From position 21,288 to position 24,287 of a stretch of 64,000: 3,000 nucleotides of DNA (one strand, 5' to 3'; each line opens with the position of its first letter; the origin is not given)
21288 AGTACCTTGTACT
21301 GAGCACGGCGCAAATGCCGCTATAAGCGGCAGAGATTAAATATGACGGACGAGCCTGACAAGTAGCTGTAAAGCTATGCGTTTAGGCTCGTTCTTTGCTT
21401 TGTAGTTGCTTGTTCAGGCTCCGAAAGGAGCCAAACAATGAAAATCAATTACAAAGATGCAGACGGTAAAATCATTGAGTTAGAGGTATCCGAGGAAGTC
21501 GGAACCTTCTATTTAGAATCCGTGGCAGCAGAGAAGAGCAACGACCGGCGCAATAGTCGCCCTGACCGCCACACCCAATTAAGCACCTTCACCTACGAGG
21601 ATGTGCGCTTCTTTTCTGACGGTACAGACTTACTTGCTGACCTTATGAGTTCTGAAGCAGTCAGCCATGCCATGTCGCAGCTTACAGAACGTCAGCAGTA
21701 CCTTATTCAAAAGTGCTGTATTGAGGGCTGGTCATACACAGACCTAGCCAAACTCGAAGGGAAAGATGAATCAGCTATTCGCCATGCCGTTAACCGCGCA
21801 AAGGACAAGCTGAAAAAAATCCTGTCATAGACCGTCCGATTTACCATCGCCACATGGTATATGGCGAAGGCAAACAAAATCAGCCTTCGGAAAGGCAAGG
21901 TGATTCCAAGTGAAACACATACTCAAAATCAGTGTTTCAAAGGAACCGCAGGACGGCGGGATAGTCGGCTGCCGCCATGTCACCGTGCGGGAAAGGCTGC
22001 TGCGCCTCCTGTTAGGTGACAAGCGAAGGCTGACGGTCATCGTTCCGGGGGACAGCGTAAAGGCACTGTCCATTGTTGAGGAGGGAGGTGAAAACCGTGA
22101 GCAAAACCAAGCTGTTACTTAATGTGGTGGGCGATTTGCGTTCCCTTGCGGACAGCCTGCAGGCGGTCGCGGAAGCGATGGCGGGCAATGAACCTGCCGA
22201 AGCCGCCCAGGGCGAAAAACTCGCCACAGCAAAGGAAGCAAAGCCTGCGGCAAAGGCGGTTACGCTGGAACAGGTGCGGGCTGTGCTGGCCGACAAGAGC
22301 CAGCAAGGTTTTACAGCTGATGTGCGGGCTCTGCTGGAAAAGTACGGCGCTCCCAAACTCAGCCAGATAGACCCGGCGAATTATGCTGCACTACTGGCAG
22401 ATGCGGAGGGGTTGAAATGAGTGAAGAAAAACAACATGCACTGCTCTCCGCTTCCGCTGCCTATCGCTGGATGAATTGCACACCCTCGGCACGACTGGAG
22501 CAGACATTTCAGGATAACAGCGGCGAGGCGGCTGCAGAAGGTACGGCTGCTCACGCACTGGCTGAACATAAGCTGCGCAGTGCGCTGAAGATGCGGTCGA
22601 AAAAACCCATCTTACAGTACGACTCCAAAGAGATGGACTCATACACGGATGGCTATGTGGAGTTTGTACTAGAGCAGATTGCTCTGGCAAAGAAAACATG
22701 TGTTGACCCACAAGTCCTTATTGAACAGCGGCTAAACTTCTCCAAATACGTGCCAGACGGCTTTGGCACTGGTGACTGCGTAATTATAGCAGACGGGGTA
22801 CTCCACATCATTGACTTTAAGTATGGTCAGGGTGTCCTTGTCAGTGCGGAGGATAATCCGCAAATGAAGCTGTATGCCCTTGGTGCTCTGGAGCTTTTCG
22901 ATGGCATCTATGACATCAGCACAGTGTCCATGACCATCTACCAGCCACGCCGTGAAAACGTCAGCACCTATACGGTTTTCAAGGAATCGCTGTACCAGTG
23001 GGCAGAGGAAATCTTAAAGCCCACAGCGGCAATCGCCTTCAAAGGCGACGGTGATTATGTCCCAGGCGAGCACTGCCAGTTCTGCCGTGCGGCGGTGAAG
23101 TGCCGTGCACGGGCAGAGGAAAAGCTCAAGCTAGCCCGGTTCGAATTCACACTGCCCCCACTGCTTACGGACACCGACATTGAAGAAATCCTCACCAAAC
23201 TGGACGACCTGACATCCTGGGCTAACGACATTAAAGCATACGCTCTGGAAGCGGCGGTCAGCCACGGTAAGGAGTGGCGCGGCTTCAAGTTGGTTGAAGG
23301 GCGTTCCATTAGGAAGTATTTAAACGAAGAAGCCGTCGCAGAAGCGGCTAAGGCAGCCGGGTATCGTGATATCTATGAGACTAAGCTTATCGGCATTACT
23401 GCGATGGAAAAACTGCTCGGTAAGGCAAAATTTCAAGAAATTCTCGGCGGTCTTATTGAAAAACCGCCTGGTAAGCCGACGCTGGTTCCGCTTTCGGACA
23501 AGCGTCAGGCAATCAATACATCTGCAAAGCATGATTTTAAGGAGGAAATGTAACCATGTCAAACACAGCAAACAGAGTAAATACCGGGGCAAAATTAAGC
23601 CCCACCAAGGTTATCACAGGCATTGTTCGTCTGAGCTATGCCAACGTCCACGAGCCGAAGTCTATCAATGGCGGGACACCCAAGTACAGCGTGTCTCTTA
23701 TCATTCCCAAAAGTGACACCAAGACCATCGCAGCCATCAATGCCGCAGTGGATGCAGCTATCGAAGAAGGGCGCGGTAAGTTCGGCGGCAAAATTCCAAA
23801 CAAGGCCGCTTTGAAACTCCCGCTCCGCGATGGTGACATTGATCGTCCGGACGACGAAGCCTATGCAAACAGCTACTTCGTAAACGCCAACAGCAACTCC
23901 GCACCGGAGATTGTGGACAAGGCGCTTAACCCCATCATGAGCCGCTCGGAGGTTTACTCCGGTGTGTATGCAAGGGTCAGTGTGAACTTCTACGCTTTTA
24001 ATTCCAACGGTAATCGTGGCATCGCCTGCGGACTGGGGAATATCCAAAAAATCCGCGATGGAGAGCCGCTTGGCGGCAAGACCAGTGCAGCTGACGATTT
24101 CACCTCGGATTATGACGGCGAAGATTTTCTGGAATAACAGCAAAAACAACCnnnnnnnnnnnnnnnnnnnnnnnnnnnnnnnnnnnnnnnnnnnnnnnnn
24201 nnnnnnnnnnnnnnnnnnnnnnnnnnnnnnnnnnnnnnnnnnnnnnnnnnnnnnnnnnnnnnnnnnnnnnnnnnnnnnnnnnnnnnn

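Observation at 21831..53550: Conserved ~65-nt intergenic element with a hairpin that occludes the Shine-Dalgarno sequence, present three times in prophage B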

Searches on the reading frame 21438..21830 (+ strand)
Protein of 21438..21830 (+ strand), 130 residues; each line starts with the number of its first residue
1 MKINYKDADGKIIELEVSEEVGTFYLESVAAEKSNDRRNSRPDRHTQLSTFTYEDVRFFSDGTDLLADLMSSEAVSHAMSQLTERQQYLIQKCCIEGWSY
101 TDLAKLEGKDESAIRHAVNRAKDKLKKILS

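Call 9: search_protein_families(library=pfam, proteins=[window:21438-21830:+], max_evalue=0.01)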
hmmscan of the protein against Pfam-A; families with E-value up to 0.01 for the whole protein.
window:21438-21830:+ (130 aa): 2 families
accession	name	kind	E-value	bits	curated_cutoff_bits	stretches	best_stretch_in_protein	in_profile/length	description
PF08281.18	Sigma70_r4_2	-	4.2e-09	36.4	25.7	1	73-125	2-54/54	Sigma-70, region 4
PF04545.22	Sigma70_r4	-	0.00034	20.5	24.1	1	78-127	1-50/50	Sigma-70, region 4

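Call 17: find_related_loci(query=window:21438-21830:+, collection=viral_contigs, flank=6000)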
Query window:21438-21830:+ (130 aa) in viral_contigs; peptide patterns used: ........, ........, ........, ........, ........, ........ (x = any residue, [..] = any of these).
34 stretches matched a pattern; 30 encode a relative of the query (tblastn E <= 1e-3); 30 distinct loci.
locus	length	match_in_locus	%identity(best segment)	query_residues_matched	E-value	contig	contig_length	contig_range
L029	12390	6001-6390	99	1-130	2e-86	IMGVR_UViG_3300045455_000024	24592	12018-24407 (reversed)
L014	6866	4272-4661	82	1-130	1e-72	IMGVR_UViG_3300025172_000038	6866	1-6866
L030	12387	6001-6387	81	1-129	2e-70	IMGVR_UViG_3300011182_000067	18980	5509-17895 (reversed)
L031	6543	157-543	77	1-129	3e-69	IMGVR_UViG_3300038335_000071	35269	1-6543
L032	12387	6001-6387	81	1-129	3e-69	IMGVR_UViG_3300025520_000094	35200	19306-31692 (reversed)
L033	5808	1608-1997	80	1-130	2e-69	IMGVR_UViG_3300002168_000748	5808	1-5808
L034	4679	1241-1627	77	1-129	7e-69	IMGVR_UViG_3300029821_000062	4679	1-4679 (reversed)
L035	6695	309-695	79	1-129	5e-69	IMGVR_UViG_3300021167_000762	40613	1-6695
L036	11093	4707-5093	80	1-129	2e-68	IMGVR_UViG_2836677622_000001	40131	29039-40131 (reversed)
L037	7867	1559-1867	99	1-103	4e-68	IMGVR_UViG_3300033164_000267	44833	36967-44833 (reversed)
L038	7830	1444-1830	76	1-129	3e-68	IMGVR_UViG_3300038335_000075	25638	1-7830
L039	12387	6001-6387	78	1-129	5e-68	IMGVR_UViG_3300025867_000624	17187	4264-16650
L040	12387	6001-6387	78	1-129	5e-68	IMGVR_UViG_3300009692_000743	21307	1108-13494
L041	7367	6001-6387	78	1-129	5e-68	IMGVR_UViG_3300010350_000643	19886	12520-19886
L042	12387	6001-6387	79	1-129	1e-67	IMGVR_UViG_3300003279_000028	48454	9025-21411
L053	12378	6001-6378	56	1-128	1e-41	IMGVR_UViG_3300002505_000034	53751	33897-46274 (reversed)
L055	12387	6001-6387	43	2-129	6e-26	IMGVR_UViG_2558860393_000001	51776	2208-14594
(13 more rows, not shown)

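Call 32: search_protein_families(library=ncbifam, proteins=[window:21438-21830:+], max_evalue=0.01)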
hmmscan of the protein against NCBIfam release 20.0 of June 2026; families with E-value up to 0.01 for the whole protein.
window:21438-21830:+ (130 aa): 21 families
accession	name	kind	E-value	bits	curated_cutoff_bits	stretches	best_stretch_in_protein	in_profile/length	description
TIGR02937.1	sigma70-ECF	superfamily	3.9e-08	33.1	42.9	1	62-129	98-165/165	sigma-70 family RNA polymerase sigma factor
NF058625.1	sigma_PG0214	equivalog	8.8e-06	25.5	130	1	66-128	98-160/170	GFO_1088 family ECF-type sigma factor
NF006147.0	PRK08295.1-4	equivalog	1.7e-05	24.5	212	1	63-129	134-200/201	RNA polymerase factor sigma-70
TIGR02989.1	Sig-70_gvs1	subfamily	4.1e-05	23.6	124.55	1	72-126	101-155/158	RNA polymerase sigma-70 factor, Rhodopirellula/Verrucomicrobium family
TIGR02950.1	SigM_subfam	subfamily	0.00016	21.6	147.95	1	64-129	93-158/159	RNA polymerase sigma factor, SigM family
NF009188.0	PRK12536.1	subfamily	0.00036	20.5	250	1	53-123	112-180/190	RNA polymerase sigma factor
TIGR02984.1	Sig-70_plancto1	subfamily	0.00054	19.6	183.75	1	72-129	131-188/189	RNA polymerase sigma-70 factor, Planctomycetaceae-specific subfamily 1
NF005248.0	PRK06759.1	equivalog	0.0012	18.6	133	1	72-128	97-153/156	RNA polymerase factor sigma-70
NF009165.0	PRK12512.1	equivalog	0.0012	18.5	198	1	67-127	117-177/184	RNA polymerase sigma factor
NF007230.0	PRK09648.1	subfamily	0.0013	18.5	209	1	28-128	88-188/195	RNA polymerase sigma factor ShbA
NF005385.0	PRK06930.1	subfamily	0.0014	18.3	136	1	73-127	106-160/170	positive control sigma-like factor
NF009172.0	PRK12519.1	subfamily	0.0022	17.6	222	1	71-129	131-189/194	RNA polymerase sigma factor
TIGR02952.1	Sig70_famx2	equivalog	0.0026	17.7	206.45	1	28-129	69-170/170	ECF subfamily RNA polymerase sigma factor, BldN family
NF009169.0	PRK12516.1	equivalog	0.003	17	321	1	76-129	111-164/188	RNA polymerase sigma factor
NF009198.0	PRK12546.1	equivalog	0.0031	17.3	270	1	74-129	106-161/188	RNA polymerase sigma factor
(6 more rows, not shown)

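Call 33: search_protein_families(library=phrogs, proteins=[window:21438-21830:+], max_evalue=0.001)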
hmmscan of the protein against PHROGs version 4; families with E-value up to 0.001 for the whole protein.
window:21438-21830:+ (130 aa): 5 families
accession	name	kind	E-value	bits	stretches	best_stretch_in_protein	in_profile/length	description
phrog_11138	-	unknown function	1.4e-21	78.3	1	1-129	1-139/142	-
phrog_1740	-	transcription regulation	9.2e-10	38.6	1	35-129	123-216/567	RNA polymerase sigma factor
phrog_351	-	transcription regulation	5.7e-06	26.2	1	63-129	657-726/928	RNA polymerase sigma factor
phrog_3512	-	transcription regulation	3.4e-05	25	1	62-129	50-113/130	sigma factor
phrog_13787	-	unknown function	0.00065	20.9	0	65-129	105-168/172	-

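Call 41: find_related_loci(query=L053:6001-6378:+, collection=viral_contigs, flank=600)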
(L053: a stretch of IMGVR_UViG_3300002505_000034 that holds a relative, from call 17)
Query L053:6001-6378:+ (126 aa) in viral_contigs; peptide patterns used: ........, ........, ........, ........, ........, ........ (x = any residue, [..] = any of these).
13 stretches matched a pattern; 7 encode a relative of the query (tblastn E <= 1e-3); 7 distinct loci.
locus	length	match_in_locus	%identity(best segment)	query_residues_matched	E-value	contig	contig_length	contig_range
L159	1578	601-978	100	1-126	3e-84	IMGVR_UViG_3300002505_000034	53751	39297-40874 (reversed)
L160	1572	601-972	64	1-124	2e-50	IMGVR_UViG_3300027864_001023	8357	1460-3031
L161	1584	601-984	55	1-126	3e-42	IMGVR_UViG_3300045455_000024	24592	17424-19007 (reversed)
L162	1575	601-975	52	1-123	5e-38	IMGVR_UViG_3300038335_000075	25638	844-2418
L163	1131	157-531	52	1-123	8e-38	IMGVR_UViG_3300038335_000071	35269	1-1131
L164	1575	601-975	52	1-123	1e-37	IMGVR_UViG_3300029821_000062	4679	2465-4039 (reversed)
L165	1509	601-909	58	1-101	3e-36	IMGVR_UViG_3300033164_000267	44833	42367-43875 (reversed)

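Call 43: find_related_loci(query=L055:6001-6387:+, collection=viral_contigs, flank=600)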
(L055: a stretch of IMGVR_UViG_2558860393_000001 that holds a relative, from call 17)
Query L055:6001-6387:+ (129 aa) in viral_contigs; peptide patterns used: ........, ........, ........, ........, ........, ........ (x = any residue, [..] = any of these).
30 stretches matched a pattern; 26 encode a relative of the query (tblastn E <= 1e-3); 26 distinct loci.
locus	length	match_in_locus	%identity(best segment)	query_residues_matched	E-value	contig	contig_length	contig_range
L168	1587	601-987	100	1-129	4e-85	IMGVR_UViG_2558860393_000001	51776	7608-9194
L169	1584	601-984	43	1-129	1e-26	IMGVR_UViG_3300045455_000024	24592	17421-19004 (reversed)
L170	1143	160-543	42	1-129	6e-26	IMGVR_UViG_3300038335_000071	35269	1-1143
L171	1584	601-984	43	1-129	6e-26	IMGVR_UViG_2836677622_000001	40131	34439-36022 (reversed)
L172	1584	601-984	42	1-129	8e-26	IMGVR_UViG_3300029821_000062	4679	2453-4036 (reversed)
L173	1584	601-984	40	1-129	2e-25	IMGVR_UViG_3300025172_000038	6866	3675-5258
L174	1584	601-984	41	1-129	2e-25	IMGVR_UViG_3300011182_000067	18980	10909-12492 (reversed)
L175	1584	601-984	41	1-129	3e-25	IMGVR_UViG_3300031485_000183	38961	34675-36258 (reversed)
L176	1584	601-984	43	1-129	4e-25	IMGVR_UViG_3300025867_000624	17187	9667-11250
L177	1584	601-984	43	1-129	4e-25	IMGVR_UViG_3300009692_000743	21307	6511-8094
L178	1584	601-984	43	1-129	4e-25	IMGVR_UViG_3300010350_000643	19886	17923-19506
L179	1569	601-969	43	1-124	4e-25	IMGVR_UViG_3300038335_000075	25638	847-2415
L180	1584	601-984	44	1-129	1e-24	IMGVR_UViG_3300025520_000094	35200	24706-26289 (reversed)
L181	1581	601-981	40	2-129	1e-24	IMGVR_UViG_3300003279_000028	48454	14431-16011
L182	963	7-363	44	2-121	2e-24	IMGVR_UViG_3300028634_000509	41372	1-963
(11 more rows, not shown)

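Call 44: find_homologous_proteins(query=window:21438-21827:+, max_evalue=0.00001)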
Query window:21438-21827:+ (130 aa): 423 proteins with E <= 0.00001 among 446 candidates; the best 120 are listed.
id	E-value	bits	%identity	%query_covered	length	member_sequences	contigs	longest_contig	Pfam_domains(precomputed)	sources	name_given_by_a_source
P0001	2.3e-77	275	98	100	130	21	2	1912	PF08281.19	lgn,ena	-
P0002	2.3e-77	275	98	100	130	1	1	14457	PF08281.19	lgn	-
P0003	2.9e-75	268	96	99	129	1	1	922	PF08281.19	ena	-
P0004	1.4e-73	262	94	99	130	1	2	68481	PF08281.19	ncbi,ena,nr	ncbi:MAG: sigma factor-like helix-turn-helix DNA-binding protein [Desulfitobacterium hafniense]|nr:s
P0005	2.3e-73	262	93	100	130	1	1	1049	PF08281.19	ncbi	-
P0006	2.8e-73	262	94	100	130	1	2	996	PF08281.19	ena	-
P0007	3.6e-73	261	94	100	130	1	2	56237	PF08281.19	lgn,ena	-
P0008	6.9e-73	260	92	100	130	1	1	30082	PF08281.19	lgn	-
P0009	7.3e-73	260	92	100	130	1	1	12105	PF08281.19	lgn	-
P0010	1.1e-72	260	92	100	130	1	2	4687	PF08281.19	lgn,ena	-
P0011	2.5e-72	258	92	100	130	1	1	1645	PF08281.19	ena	-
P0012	4.2e-72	258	93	100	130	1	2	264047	PF08281.19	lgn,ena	-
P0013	4.6e-72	258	92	100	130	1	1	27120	PF08281.19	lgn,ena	-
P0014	5.6e-72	257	93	100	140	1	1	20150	PF08281.19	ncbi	-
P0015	6.6e-72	257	92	100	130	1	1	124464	PF08281.19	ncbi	ncbi:MAG: RNA polymerase sigma factor [Desulfitobacteriaceae bacterium]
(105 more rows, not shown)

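Call 61: predict_structure(alignment_id=A5)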
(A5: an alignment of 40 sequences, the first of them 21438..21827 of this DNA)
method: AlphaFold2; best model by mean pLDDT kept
length: 130 residues; sequences in the alignment: 40
mean_pLDDT: 76.9   pTM: 0.45
mean pLDDT of the five models: 76.9, 74.7, 74.4, 70.8, 69.5
residues with pLDDT >= 90: 43; 70-90: 47; 50-70: 16; < 50: 24
segments of 3 or more residues with pLDDT < 50: 38-60
pLDDT, mean of each block of 10 residues (from residue 1): 81 86 81 58 45 44 61 84 93 88 93 95 91
secondary structure, 60 per line:
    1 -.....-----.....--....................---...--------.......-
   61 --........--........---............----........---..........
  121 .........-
elements in order: E2-6 E12-16 H19-38 H53-59 H63-70 H73-80 H84-95 H100-107 H111-129

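Call 63: fold_search(model_id=the predicted structure, library=pdb)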
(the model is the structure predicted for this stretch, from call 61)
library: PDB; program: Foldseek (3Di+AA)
matches with E <= 10: 478; with E <= 0.001: 0
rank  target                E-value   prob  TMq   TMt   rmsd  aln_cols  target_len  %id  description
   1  5zx2_F                2.1e-02  1.00  0.44  0.33  17.1       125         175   11  Mycobacterium tuberculosis RNA polymerase transcription initiation complex with ECF sigma factor sigma H and 7nt RNA (released 2019-03-20)
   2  8z6g_D                2.1e-02  1.00  0.40  0.31  11.0       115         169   19  the AlgU-MucAcyto complex structure in Pseudomonas aeruginosa (released 2024-05-08)
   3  9m9e_F                2.2e-02  1.00  0.46  0.35  18.0       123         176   15  Structural Basis of Pausing During Transcription Initiation in Mycobacterium tuberculosis (released 2026-01-14)
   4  6dv9_F                3.0e-02  1.00  0.45  0.34   8.7       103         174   21  Crystal structure of Mycobacterium tuberculosis transcription initiation complex(ECF sigma factor L) containing 5nt RN (released 2019-02-20)
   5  8hkc_E                3.0e-02  0.97  0.42  0.22  16.8       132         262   17  Cryo-EM structure of E. coli RNAP sigma32 complex (released 2023-05-31)
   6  5fgm                  3.1e-02  1.00  0.40  0.76   1.8        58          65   19  Streptomyces coelicolor SigR region 4 (released 2016-03-02)
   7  6koo_F                3.3e-02  1.00  0.44  0.32   9.5       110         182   13  Mycobacterium tuberculosis initial transcription complex comprising sigma H and 5'-OH RNA of 7 nt (released 2020-03-11)
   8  6kop_F                3.6e-02  0.99  0.42  0.35  18.5       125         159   14  Mycobacterium tuberculosis initial transcription complex comprising sigma H and 5'-OH RNA of 9 nt (released 2020-03-11)
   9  3hug_G                4.0e-02  1.00  0.43  0.73   3.8        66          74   24  Crystal structure of Mycobacterium tuberculosis anti-sigma factor RslA in complex with -35 promoter binding domain of  (released 2010-03-02)
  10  3hug_C                4.0e-02  1.00  0.43  0.71   4.2        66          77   23  Crystal structure of Mycobacterium tuberculosis anti-sigma factor RslA in complex with -35 promoter binding domain of  (released 2010-03-02)
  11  6dxo_A                4.0e-02  0.99  0.41  0.38  12.0       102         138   24  1.8 A structure of RsbN-BldN complex. (released 2018-07-11)
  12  5zx3_F                4.0e-02  0.99  0.43  0.33  11.9       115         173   12  Mycobacterium tuberculosis RNA polymerase holoenzyme with ECF sigma factor sigma H (released 2019-03-20)
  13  3hug_E                4.3e-02  1.00  0.43  0.73   3.7        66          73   24  Crystal structure of Mycobacterium tuberculosis anti-sigma factor RslA in complex with -35 promoter binding domain of  (released 2010-03-02)
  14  9m98_F                4.3e-02  0.99  0.44  0.36  17.4       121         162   16  Structural Basis of Pausing During Transcription Initiation in Mycobacterium tuberculosis (released 2026-01-14)
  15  6in7_B                4.5e-02  0.99  0.41  0.31  11.8       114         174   18  Crystal structure of AlgU in complex with MucA(cyto) (released 2019-07-24)
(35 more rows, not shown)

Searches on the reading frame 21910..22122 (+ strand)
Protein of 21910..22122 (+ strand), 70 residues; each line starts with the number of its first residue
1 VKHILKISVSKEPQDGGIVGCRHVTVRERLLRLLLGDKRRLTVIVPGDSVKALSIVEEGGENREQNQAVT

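Call 9: search_protein_families(library=pfam, proteins=[window:21910-22122:+], max_evalue=0.01)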
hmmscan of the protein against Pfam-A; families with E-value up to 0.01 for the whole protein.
window:21910-22122:+ (70 aa): 0 families

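Call 32: search_protein_families(library=ncbifam, proteins=[window:21910-22122:+], max_evalue=0.01)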
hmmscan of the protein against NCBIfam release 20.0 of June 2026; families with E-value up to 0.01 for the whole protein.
window:21910-22122:+ (70 aa): 0 families

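Call 33: search_protein_families(library=phrogs, proteins=[window:21910-22122:+], max_evalue=0.001)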
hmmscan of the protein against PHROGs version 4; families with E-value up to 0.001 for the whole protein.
window:21910-22122:+ (70 aa): 1 family
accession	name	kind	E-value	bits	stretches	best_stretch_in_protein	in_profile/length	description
phrog_7234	-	unknown function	4.3e-24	84.9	1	1-65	1-65/67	-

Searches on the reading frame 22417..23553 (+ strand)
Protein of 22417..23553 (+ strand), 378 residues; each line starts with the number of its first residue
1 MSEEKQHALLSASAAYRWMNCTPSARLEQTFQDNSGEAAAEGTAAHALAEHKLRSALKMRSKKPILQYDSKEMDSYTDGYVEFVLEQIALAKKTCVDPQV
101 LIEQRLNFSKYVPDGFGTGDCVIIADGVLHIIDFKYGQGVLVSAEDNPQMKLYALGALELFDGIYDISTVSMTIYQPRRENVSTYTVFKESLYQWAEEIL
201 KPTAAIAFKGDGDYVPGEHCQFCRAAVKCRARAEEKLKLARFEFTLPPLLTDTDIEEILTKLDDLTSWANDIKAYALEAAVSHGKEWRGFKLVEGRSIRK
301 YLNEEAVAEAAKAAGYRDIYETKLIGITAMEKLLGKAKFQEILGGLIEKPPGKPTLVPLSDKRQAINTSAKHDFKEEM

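Call 9: search_protein_families(library=pfam, proteins=[window:22417-23553:+], max_evalue=0.01)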
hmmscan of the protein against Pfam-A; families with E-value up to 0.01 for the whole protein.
window:22417-23553:+ (378 aa): 2 families
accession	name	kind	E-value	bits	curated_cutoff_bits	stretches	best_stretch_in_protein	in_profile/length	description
PF10926.14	DUF2800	-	1.7e-163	544.5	21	1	7-364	1-368/368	Protein of unknown function (DUF2800)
PF12705.13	PDDEXK_1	-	3.5e-09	37.4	22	1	19-230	11-247/247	PD-(D/E)XK nuclease superfamily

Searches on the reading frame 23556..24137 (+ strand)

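Call 9: search_protein_families(library=pfam, proteins=[window:23556-24137:+], max_evalue=0.01)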
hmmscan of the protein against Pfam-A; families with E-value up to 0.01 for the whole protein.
window:23556-24137:+ (193 aa): 1 family
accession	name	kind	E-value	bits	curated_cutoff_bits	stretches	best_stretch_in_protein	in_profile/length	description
PF10991.15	Enc34_ssDNA-bd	-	2.7e-78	262.1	26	1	17-192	1-176/176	Enterobacter phage Enc34, ssDNA-binding protein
